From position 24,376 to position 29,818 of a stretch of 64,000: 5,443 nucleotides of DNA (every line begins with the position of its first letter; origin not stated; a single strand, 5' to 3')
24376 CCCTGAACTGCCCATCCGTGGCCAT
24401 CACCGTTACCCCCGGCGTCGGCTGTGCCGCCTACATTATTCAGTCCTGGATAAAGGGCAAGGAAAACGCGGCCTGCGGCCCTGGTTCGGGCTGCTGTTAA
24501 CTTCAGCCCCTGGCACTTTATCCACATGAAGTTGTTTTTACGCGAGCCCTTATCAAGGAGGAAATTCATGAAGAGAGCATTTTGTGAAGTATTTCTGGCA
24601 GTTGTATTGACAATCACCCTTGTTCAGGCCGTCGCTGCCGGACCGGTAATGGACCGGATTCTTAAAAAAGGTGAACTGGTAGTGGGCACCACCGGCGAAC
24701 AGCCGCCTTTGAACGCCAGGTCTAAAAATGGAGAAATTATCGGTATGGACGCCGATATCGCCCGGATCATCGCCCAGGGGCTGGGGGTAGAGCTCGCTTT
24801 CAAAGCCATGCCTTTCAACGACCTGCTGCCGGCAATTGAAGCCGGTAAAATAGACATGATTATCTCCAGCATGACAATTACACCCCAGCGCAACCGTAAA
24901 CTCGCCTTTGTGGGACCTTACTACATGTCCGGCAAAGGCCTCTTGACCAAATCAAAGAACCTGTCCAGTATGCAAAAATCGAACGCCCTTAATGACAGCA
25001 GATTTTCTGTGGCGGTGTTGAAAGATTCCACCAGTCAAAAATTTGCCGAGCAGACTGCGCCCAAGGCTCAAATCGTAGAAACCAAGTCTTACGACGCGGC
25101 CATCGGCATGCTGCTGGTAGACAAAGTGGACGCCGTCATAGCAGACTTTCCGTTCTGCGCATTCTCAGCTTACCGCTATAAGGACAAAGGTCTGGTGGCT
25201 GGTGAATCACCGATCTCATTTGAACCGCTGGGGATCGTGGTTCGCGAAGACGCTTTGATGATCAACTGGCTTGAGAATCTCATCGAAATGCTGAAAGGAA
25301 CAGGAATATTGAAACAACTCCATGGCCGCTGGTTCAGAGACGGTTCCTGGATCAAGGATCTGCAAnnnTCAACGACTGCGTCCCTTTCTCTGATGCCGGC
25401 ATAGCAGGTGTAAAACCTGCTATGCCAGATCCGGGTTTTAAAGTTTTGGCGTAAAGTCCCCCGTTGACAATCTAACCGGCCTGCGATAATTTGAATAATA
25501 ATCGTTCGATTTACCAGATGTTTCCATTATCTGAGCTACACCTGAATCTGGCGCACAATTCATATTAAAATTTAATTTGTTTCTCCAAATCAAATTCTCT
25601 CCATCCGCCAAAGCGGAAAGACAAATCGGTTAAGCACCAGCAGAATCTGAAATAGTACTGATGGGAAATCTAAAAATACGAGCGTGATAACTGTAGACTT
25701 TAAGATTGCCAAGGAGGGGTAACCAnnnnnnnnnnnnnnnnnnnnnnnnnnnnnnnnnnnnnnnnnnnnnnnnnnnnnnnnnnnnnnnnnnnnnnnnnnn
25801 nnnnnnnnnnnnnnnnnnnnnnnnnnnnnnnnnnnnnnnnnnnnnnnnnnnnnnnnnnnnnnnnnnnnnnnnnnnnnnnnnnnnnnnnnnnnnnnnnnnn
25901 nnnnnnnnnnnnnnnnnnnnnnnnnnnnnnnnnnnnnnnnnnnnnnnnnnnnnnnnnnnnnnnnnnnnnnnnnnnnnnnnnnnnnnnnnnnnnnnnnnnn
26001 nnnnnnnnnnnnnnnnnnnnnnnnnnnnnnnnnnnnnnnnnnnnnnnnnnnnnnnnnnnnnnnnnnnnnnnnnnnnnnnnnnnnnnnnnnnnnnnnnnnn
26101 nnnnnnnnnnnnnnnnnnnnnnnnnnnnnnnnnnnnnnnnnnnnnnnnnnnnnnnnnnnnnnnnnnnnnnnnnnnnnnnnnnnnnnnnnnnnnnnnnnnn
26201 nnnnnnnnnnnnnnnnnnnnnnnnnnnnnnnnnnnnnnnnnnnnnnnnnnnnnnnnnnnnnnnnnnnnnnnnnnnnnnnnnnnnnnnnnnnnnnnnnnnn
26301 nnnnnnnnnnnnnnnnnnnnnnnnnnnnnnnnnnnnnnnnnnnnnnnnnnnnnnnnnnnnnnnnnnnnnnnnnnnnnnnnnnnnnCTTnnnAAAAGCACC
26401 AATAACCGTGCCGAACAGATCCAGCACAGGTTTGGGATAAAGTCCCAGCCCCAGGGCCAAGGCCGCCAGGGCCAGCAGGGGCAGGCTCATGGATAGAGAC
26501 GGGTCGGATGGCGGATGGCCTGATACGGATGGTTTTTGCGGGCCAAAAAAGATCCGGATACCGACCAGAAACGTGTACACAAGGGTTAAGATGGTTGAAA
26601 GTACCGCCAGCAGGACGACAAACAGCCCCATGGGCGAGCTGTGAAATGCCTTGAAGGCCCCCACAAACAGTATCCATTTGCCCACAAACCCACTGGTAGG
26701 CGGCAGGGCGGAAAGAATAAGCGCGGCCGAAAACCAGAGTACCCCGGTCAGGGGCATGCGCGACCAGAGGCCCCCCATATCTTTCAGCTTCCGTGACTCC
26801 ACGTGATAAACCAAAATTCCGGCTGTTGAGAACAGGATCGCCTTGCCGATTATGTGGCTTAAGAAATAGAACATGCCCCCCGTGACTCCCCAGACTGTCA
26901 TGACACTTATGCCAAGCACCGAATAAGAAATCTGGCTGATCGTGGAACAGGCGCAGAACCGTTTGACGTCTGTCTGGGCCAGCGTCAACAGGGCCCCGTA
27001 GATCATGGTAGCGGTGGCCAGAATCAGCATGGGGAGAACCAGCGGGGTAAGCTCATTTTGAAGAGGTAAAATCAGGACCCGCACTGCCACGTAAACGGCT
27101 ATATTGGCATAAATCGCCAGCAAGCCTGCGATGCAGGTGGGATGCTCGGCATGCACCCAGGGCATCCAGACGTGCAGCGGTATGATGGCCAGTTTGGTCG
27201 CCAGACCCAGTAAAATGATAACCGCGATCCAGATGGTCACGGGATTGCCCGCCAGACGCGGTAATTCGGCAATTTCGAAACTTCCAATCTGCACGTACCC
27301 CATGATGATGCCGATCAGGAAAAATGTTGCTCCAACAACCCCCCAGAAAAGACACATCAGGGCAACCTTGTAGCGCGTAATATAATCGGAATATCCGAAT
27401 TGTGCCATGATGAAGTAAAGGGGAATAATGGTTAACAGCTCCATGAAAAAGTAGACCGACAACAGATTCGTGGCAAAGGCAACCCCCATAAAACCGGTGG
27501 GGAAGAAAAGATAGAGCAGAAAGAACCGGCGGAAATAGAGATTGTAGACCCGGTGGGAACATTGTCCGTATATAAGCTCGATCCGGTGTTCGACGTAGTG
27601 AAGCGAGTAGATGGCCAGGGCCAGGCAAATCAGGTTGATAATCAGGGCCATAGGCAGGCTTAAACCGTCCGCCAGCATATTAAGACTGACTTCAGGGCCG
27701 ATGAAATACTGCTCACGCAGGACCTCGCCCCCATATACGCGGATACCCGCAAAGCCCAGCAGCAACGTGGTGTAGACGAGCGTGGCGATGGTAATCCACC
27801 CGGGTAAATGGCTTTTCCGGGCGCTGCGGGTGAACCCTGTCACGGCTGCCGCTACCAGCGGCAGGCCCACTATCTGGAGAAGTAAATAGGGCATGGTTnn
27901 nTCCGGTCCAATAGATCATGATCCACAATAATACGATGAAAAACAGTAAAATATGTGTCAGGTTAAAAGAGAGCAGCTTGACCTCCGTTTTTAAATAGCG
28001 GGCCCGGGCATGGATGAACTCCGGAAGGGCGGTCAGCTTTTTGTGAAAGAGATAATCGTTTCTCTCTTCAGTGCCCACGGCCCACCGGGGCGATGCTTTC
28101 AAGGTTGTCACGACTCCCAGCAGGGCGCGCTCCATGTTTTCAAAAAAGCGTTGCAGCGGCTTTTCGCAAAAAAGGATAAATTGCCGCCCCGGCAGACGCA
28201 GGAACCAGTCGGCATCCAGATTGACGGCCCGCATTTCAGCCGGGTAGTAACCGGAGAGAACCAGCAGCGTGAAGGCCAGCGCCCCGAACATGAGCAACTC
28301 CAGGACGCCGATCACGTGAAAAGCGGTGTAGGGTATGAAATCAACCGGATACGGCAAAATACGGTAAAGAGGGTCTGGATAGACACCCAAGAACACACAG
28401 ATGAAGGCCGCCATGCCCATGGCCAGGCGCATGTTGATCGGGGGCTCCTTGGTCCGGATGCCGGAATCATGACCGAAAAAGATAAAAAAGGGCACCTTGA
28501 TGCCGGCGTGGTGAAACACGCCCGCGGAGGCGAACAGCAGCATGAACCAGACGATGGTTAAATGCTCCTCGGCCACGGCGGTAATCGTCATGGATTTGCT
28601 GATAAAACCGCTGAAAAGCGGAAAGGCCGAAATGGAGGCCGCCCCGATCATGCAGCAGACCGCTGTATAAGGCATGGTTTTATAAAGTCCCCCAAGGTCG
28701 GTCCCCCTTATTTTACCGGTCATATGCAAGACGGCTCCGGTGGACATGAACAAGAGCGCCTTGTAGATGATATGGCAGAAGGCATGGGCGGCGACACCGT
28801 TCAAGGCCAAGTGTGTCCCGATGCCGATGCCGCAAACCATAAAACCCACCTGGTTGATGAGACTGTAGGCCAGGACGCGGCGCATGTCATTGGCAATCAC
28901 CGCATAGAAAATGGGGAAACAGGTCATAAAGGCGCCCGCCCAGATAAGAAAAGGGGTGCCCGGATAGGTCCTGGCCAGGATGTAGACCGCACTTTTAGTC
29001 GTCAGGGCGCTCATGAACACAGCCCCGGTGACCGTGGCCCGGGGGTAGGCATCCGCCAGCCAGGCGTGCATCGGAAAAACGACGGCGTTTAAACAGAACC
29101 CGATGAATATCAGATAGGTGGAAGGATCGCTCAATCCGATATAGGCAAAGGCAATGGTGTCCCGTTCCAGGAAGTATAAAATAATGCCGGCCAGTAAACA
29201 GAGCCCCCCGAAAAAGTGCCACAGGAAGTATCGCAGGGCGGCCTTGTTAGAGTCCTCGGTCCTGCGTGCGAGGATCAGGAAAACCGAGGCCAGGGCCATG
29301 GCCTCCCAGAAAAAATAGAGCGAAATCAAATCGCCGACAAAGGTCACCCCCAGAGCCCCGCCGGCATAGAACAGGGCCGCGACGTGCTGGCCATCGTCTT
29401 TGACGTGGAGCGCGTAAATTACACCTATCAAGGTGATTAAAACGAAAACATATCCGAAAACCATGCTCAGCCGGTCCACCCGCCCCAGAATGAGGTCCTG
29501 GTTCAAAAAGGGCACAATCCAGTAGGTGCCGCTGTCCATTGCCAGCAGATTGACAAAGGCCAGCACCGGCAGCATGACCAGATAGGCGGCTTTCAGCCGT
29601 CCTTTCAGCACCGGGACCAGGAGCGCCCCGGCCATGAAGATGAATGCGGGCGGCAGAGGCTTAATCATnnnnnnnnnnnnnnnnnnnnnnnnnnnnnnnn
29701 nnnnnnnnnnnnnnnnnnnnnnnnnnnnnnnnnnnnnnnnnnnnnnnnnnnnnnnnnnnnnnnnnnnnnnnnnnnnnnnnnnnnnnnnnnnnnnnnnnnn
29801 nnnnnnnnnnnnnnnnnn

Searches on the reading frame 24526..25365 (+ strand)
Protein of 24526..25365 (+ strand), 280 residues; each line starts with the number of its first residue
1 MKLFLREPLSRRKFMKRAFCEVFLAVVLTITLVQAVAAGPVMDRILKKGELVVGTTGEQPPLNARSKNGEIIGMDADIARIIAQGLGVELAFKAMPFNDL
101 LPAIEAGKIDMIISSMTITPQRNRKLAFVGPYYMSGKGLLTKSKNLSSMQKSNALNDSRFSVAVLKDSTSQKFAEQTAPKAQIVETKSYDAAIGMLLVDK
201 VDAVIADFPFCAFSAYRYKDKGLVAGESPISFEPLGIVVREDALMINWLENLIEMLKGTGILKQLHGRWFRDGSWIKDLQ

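Call 7: search_protein_families(library=pfam, proteins=[window:24526-25365:+], max_evalue=0.01)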
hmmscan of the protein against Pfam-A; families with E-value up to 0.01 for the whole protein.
window:24526-25365:+ (280 aa): 2 families
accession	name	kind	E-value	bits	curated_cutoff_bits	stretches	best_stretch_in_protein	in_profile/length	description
PF00497.25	SBP_bac_3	-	1.2e-31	109.6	26.4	1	51-271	1-131/132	Bacterial extracellular solute-binding proteins, family 3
PF10613.14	Lig_chan-Glu_bd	-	6.5e-05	23.5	30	1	100-144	70-114/115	Ligated ion channel L-glutamate- and glycine-binding site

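Call 8: search_protein_families(library=ncbifam, proteins=[window:24526-25365:+], max_evalue=0.01)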
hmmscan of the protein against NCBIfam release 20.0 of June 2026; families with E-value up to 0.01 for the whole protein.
window:24526-25365:+ (280 aa): 16 families
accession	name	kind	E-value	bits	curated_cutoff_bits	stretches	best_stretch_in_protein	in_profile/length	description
TIGR01096.1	3A0103s03R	subfamily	8.5e-34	117.2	256.35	1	27-270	3-250/250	lysine/arginine/ornithine ABC transporter substrate-binding protein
NF008426.0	PRK11260.1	equivalog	1.4e-31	109.7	312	1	15-271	6-261/266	cystine ABC transporter substrate-binding protein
NF041765.1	ArtJ_Ecoli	equivalog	3.2e-22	79.3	510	1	51-271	23-242/243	arginine ABC transporter substrate-binding protein ArtJ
NF007029.0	PRK09495.1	equivalog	3.5e-20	72.8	303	1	34-271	10-244/248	glutamine ABC transporter substrate-binding protein GlnH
NF052427.1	StpK7MSMEG_1200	equivalog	8.1e-20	70.8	900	1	33-274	347-589/601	serine/threonine protein kinase StpK7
NF041764.1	ArtI_Ecoli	equivalog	2e-17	63.4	522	1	55-271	27-242/243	arginine ABC transporter substrate-binding protein ArtI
NF011965.0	PRK15437.1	equivalog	1.1e-16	61.3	459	1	27-207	5-183/260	histidine ABC transporter substrate-binding protein HisJ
NF011583.0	PRK15007.1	subfamily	3.8e-16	59.2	358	1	54-270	26-241/243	arginine ABC transporter substrate-binding protein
TIGR02995.1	ectoine_ehuB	equivalog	4.5e-16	58.9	190.9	1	26-205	10-191/275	ectoine/hydroxyectoine ABC transporter substrate-binding protein EhuB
NF008885.0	PRK11917.1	equivalog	4.7e-15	55.8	373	1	14-182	3-171/259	bifunctional adhesin/ABC transporter aspartate/glutamate-binding protein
NF011586.0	PRK15010.1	equivalog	2.1e-14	53.7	440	1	35-202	13-178/260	lysine/arginine/ornithine ABC transporter substrate-binding protein ArgT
NF008112.0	PRK10859.1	equivalog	3.9e-13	48.7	354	1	21-180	15-170/483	membrane-bound lytic murein transglycosylase MltF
TIGR04262.1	orph_peri_GRRM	subfamily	3.1e-11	43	190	1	49-243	1-195/257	extracellular substrate binding-like orphan protein GrrP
NF008063.0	PRK10797.1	subfamily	3.4e-05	23.2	375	1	22-277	9-277/302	glutamate/aspartate ABC transporter substrate-binding protein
TIGR03871.1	ABC_peri_MoxJ_2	subfamily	0.0017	18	212.15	1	68-173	15-118/232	quinoprotein dehydrogenase-associated putative ABC transporter substrate-binding protein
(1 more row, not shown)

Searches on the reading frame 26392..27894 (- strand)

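Call 54: search_protein_families(library=pfam, proteins=[window:26392-27894:-], max_evalue=0.000001)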
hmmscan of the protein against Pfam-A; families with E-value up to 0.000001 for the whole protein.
window:26392-27894:- (501 aa): 1 family
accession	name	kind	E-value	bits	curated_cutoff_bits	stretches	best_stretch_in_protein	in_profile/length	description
PF00361.26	Proton_antipo_M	-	2e-51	175.4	21.5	1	141-424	1-286/294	NADH:quinone oxidoreductase/Mrp antiporter, TM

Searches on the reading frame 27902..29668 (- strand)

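Call 54: search_protein_families(library=pfam, proteins=[window:27902-29668:-], max_evalue=0.000001)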
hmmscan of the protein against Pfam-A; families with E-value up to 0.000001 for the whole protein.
window:27902-29668:- (589 aa): 1 family
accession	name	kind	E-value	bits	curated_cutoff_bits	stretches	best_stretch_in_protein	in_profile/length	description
PF00361.26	Proton_antipo_M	-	1e-41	143.6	21.5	1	112-381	2-291/294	NADH:quinone oxidoreductase/Mrp antiporter, TM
